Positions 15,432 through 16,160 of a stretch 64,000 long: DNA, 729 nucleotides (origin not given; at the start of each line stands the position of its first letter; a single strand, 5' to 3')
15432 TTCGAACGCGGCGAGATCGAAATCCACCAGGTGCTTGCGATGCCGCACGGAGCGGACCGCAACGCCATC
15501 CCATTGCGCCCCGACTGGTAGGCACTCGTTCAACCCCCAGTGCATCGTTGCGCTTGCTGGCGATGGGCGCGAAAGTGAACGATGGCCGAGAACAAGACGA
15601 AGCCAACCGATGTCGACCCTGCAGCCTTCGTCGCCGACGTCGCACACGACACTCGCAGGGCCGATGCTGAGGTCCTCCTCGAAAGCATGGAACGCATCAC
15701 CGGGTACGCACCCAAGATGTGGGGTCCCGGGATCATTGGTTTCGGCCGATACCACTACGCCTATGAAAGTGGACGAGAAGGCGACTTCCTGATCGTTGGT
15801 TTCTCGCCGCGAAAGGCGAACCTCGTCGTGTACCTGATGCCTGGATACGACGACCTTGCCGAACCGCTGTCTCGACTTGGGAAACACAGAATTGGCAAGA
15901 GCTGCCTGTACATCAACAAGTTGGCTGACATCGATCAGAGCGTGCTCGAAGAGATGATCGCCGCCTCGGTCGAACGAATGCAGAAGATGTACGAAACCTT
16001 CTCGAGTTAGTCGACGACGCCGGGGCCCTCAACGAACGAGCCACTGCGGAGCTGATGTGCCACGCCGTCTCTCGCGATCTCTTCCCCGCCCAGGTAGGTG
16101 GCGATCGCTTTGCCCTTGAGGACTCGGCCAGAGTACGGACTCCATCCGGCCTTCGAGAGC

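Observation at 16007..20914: Translationally coupled Ldh2 / DUF3500 / amidase / cyclic-amidohydrolase operon: candidate uncharacterised amide or ureide catabolic pathway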

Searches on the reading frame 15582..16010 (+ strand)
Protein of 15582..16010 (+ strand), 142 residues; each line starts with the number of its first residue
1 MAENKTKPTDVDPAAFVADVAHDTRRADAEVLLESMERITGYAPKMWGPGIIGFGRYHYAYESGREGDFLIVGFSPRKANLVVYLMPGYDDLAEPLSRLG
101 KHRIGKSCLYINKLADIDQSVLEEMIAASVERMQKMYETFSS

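Call 8: search_protein_families(library=pfam, proteins=[window:15582-16010:+], max_evalue=0.01)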
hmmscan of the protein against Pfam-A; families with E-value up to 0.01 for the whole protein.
window:15582-16010:+ (142 aa): 1 family
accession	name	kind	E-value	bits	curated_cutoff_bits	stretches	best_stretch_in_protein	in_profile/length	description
PF08818.16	DUF1801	-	6.7e-10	39.7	27.2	1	25-129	1-84/85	Domain of unknown function (DU1801)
